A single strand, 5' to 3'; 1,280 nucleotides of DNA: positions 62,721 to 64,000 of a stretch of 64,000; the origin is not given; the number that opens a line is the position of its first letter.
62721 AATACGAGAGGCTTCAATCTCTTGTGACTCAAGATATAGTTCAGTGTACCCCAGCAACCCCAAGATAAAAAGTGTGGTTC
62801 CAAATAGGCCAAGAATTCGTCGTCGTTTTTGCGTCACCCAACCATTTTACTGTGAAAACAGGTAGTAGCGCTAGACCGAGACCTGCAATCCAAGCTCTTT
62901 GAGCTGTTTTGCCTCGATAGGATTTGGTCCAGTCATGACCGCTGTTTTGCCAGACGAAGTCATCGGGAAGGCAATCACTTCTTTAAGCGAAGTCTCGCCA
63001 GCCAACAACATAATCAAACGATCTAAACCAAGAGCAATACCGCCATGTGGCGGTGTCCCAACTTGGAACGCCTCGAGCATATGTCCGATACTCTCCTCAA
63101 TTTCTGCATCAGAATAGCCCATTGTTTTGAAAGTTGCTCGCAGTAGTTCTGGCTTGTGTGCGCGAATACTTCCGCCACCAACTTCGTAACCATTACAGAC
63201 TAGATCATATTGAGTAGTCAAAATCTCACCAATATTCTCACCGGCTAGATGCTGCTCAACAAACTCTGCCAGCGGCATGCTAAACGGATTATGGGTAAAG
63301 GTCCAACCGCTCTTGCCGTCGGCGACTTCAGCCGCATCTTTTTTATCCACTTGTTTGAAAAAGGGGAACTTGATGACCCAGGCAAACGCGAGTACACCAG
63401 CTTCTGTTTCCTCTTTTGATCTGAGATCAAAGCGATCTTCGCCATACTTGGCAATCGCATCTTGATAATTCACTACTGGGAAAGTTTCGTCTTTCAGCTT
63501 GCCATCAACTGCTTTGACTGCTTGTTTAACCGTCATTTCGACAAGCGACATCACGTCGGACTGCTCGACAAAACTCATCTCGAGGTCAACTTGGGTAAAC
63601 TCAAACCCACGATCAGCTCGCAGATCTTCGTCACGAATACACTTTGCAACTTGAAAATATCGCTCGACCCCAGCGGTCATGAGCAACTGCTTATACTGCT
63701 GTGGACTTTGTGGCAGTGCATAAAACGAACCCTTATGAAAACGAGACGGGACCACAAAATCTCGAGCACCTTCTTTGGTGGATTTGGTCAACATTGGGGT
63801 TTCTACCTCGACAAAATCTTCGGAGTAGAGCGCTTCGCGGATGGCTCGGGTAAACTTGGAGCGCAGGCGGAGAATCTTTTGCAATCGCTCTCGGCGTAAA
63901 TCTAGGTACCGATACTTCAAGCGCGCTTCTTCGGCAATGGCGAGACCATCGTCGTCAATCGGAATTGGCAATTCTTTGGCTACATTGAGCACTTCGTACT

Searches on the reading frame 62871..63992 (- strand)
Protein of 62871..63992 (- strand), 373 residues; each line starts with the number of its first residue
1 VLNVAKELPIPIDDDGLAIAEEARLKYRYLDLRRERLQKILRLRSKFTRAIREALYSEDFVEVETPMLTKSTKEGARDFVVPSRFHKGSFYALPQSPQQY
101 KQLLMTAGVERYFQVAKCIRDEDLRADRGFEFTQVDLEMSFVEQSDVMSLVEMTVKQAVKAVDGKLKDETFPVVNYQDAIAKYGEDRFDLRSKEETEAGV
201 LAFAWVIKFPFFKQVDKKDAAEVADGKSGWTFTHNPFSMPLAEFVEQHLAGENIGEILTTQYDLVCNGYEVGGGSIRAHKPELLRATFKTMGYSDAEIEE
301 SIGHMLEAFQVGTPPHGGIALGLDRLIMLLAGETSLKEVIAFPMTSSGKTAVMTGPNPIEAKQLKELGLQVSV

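Call 36: search_protein_families(library=pfam, proteins=[window:62871-63992:-], max_evalue=0.01)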
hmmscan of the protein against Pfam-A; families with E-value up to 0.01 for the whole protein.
window:62871-63992:- (373 aa): 1 family
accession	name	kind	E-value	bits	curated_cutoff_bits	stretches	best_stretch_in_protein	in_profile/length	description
PF00152.25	tRNA-synt_2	-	4.3e-109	364.7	25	1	21-345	2-307/308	tRNA synthetases class II (D, K and N)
